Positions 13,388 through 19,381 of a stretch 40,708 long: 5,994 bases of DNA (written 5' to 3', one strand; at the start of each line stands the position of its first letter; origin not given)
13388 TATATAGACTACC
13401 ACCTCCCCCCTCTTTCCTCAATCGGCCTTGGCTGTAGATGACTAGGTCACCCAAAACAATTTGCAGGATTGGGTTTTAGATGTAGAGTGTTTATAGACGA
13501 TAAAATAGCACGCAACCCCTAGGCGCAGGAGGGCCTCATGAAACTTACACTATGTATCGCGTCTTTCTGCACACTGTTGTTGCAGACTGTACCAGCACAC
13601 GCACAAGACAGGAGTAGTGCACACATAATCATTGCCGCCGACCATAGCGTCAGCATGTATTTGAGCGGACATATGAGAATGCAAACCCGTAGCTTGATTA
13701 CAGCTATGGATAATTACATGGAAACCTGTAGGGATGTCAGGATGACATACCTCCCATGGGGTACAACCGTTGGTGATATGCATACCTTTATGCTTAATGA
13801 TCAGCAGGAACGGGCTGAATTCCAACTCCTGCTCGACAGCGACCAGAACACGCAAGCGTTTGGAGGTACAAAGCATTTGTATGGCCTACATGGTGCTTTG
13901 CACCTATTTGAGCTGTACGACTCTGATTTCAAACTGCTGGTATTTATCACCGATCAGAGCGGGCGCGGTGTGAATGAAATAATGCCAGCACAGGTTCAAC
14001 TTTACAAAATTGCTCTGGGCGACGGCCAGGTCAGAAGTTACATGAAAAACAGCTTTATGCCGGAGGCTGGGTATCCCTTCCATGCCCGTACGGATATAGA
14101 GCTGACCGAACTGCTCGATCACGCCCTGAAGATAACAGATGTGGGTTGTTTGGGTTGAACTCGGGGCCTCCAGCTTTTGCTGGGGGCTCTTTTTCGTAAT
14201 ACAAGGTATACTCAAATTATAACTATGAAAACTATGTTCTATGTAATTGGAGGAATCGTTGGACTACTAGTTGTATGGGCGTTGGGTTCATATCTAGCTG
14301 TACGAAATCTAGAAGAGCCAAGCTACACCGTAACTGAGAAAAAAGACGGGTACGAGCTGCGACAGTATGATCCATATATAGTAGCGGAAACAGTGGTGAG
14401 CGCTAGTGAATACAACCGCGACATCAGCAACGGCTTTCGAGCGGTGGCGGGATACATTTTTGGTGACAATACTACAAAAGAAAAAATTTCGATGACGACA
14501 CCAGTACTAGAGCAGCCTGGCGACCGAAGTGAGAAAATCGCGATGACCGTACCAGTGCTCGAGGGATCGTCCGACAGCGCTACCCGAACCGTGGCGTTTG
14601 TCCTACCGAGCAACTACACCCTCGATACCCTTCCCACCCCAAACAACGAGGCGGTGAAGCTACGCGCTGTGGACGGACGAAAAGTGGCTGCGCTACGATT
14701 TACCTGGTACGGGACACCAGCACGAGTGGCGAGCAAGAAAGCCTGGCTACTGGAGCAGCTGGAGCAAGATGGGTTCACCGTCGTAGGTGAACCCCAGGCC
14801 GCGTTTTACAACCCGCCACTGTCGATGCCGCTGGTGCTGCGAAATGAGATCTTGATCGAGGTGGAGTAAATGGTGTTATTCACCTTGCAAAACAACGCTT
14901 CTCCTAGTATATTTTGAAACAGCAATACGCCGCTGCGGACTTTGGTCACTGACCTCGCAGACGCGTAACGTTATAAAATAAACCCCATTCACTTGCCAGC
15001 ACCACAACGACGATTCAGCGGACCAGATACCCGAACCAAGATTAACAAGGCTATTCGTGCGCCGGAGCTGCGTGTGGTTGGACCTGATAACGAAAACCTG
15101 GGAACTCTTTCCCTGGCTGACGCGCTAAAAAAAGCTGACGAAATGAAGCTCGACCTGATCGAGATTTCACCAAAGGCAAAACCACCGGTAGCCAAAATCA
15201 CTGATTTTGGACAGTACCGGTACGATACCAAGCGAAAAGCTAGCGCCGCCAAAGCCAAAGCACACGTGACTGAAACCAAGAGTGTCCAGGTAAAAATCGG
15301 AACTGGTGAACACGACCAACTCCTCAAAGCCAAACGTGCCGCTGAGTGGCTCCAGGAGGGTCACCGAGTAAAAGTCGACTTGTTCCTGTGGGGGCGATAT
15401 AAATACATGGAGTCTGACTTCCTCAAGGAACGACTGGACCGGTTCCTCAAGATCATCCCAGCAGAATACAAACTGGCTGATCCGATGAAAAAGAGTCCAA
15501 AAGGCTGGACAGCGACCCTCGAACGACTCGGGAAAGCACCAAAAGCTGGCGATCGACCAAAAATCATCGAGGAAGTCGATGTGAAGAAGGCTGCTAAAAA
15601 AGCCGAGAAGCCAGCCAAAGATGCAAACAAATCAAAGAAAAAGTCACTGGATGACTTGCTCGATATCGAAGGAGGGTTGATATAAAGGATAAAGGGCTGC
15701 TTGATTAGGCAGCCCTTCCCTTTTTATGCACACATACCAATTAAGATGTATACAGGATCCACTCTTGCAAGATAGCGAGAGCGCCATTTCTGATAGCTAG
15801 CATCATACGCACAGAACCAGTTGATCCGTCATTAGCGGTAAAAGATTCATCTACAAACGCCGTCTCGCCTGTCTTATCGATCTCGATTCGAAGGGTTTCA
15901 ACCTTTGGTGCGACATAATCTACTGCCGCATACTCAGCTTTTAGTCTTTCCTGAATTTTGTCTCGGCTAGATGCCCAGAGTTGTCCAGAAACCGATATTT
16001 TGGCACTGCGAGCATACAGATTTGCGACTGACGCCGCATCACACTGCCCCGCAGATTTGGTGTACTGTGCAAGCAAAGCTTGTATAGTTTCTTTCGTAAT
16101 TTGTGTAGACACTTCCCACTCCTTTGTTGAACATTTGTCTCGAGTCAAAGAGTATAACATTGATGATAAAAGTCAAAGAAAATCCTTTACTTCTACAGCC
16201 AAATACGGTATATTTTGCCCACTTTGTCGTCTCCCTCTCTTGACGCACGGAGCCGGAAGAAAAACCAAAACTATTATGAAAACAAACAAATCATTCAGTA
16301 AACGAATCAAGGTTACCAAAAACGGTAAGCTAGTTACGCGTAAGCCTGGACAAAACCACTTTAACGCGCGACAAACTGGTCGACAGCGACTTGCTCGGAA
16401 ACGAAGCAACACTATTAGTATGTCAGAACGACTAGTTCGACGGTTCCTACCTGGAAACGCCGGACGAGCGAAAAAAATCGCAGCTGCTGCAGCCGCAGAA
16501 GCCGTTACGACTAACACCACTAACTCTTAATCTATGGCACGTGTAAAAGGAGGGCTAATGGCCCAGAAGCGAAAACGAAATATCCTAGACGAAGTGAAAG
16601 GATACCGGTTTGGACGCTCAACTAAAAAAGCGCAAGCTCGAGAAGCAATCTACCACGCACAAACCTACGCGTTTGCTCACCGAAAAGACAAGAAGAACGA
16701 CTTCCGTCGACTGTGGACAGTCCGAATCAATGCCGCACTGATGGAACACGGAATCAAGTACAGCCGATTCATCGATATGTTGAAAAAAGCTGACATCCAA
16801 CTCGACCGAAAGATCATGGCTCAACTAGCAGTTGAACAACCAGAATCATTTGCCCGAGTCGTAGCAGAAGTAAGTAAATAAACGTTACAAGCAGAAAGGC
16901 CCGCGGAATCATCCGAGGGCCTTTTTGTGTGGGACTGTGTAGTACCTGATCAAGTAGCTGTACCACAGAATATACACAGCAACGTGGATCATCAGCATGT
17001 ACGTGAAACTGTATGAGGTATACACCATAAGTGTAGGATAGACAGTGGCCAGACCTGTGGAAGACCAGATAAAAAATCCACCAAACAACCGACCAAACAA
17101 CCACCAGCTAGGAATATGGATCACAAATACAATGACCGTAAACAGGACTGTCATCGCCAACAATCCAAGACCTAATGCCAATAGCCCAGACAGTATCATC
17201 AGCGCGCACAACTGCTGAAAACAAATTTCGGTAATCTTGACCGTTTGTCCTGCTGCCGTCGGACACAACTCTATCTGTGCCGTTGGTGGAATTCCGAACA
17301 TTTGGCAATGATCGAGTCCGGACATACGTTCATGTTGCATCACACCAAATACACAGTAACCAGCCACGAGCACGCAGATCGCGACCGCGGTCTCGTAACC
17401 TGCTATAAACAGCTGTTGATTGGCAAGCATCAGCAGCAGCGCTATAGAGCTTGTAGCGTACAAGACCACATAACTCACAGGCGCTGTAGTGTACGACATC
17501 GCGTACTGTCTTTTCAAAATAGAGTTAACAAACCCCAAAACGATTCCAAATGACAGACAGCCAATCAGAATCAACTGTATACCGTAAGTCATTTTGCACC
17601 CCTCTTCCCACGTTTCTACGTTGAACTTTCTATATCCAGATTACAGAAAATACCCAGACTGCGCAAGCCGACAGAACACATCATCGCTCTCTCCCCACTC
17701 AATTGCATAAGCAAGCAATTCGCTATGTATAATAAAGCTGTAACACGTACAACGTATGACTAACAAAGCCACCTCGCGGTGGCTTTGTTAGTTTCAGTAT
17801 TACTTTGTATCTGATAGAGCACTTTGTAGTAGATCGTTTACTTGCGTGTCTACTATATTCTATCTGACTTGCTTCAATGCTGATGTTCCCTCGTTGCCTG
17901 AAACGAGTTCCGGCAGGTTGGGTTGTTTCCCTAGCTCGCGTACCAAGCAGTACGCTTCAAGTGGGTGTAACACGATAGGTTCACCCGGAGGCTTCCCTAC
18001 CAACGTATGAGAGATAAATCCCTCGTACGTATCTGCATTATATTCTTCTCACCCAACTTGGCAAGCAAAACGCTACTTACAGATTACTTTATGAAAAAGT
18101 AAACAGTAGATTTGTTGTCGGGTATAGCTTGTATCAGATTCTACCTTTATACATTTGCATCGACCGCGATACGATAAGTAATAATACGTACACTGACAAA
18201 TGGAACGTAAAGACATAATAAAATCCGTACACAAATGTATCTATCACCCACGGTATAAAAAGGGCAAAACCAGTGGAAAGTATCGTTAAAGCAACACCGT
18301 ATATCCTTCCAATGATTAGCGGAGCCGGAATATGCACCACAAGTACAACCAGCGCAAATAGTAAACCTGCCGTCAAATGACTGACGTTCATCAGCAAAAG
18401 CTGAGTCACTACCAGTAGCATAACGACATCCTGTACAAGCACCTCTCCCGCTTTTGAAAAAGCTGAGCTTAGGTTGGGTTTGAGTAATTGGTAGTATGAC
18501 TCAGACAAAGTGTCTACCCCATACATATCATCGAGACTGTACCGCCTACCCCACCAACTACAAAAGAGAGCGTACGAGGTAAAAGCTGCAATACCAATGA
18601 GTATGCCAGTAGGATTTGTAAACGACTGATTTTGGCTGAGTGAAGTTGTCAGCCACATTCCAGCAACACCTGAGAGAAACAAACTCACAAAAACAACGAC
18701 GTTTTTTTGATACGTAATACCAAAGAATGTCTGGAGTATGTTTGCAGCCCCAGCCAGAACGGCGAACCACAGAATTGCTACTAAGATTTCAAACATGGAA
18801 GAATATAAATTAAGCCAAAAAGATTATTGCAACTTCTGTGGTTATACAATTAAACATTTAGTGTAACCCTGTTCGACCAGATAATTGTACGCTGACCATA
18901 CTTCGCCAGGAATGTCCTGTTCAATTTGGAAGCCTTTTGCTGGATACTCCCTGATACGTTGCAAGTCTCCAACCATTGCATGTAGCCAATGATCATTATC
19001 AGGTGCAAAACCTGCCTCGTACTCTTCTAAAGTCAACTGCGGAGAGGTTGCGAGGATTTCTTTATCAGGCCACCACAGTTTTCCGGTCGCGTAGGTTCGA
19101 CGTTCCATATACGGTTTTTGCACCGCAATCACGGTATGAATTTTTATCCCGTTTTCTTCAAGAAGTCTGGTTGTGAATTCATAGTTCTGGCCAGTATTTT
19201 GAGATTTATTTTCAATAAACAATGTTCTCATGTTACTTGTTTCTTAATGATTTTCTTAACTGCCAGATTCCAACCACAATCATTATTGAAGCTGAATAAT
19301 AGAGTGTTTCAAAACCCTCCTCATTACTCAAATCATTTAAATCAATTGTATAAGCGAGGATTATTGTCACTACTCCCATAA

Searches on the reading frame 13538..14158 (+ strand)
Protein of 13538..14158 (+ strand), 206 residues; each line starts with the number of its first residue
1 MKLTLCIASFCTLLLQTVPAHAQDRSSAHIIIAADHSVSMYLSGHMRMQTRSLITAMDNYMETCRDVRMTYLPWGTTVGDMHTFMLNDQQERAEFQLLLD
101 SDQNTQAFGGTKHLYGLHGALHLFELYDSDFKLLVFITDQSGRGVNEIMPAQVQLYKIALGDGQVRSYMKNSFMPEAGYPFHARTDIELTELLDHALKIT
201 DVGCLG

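Call 49: search_protein_families(library=pfam, proteins=[window:13538-14158:+], max_evalue=0.001)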
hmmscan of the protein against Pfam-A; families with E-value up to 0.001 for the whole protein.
window:13538-14158:+ (206 aa): 0 families

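Call 58: find_related_loci(query=window:13538-14158:+, collection=metagenome_contigs, flank=6000)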
Query window:13538-14158:+ (206 aa) in metagenome_contigs; peptide patterns used: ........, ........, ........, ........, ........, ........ (x = any residue, [..] = any of these).
54 stretches matched a pattern, but none encodes a relative of the query by tblastn (E <= 1e-3).

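Call 79: search_protein_families(library=padloc, proteins=[window:13538-14158:+], max_evalue=0.001)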
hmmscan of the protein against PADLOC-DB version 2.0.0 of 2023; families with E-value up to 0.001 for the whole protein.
window:13538-14158:+ (206 aa): 0 families

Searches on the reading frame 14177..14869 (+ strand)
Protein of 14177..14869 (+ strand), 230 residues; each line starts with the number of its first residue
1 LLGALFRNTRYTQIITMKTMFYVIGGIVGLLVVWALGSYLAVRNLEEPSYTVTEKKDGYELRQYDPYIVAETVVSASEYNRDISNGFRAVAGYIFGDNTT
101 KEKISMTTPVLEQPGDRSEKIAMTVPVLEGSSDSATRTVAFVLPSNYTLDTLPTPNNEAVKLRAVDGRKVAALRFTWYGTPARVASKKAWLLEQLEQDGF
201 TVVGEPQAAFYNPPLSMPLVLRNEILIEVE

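Call 49: search_protein_families(library=pfam, proteins=[window:14177-14869:+], max_evalue=0.001)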
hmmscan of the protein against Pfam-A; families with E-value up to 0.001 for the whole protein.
window:14177-14869:+ (230 aa): 1 family
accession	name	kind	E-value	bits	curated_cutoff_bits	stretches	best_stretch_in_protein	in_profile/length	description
PF04832.17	SOUL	-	4.4e-45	154.3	27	1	45-228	1-173/173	SOUL heme-binding protein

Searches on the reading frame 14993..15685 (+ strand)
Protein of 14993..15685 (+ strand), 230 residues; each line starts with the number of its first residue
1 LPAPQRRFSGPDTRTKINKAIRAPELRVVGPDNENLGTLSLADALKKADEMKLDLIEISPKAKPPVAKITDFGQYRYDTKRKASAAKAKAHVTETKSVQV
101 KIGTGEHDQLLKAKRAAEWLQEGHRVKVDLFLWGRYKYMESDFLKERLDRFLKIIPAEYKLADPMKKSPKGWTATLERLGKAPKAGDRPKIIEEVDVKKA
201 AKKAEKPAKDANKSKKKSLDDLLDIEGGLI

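Call 49: search_protein_families(library=pfam, proteins=[window:14993-15685:+], max_evalue=0.001)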
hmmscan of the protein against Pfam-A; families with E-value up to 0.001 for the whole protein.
window:14993-15685:+ (230 aa): 2 families
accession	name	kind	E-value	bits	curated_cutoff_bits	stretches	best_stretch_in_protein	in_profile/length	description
PF05198.21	IF3_N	-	3.4e-25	88.4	26.9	1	17-85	1-69/70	Translation initiation factor IF-3, N-terminal domain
PF00707.27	IF3_C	-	4.4e-09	36.6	34.8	1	94-157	2-64/86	Translation initiation factor IF-3, C-terminal domain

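Call 62: find_related_loci(query=window:14993-15685:+, collection=metagenome_contigs, flank=9000)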
Query window:14993-15685:+ (230 aa) in metagenome_contigs; peptide patterns used: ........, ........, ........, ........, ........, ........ (x = any residue, [..] = any of these).
600 stretches matched a pattern (row limit reached: there are more); 486 encode a relative of the query (tblastn E <= 1e-3); the best 80 are kept; 80 distinct loci.
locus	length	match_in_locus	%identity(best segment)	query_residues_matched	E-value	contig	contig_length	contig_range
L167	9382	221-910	91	1-230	2e-130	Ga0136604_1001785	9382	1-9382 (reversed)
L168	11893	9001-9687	85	1-230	3e-124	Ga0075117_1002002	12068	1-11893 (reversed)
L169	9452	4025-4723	89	1-230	1e-122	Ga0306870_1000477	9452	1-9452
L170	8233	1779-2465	84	1-230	6e-122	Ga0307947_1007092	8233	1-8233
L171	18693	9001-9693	87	1-230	3e-121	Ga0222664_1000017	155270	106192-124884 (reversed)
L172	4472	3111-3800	90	1-230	2e-121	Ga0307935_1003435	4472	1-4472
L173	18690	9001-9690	90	1-230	2e-115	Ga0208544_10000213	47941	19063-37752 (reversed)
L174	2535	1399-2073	79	4-230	2e-117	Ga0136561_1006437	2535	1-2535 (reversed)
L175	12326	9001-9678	77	4-230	1e-111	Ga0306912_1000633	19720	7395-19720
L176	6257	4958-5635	76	4-230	2e-110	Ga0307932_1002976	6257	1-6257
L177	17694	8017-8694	76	4-230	2e-109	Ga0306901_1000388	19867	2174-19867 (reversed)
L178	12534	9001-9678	77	4-230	2e-109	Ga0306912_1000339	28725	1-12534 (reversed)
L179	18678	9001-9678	75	1-230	5e-109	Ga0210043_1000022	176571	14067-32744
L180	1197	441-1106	81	4-230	1e-118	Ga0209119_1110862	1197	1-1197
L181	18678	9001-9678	77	4-230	8e-109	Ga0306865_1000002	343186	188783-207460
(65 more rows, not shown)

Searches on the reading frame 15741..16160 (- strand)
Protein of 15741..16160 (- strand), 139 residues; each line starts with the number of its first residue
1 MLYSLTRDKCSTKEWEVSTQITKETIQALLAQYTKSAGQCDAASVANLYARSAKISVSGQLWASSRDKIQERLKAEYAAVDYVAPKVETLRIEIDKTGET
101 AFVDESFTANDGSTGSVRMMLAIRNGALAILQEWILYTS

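Call 49: search_protein_families(library=pfam, proteins=[window:15741-16160:-], max_evalue=0.001)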
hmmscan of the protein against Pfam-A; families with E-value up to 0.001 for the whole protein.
window:15741-16160:- (139 aa): 2 families
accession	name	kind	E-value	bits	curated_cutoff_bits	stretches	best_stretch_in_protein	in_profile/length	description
PF13474.12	SnoaL_3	-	0.00076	20.3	22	1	26-120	1-97/121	SnoaL-like domain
PF14534.12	DUF4440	-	0.00085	20.2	25.2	0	26-110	1-82/107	Domain of unknown function (DUF4440)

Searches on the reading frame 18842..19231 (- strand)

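Call 78: search_protein_families(library=pfam, proteins=[window:18842-19231:-], max_evalue=0.001)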
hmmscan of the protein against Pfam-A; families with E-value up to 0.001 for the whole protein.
window:18842-19231:- (129 aa): 1 family
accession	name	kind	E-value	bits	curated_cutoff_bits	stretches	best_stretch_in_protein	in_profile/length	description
PF02698.23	DUF218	-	0.00049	20.5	27.6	1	4-53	60-103/133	DUF218 domain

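Call 79: search_protein_families(library=padloc, proteins=[window:18842-19231:-], max_evalue=0.001)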
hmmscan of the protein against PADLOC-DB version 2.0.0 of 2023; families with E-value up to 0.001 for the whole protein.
window:18842-19231:- (129 aa): 0 families
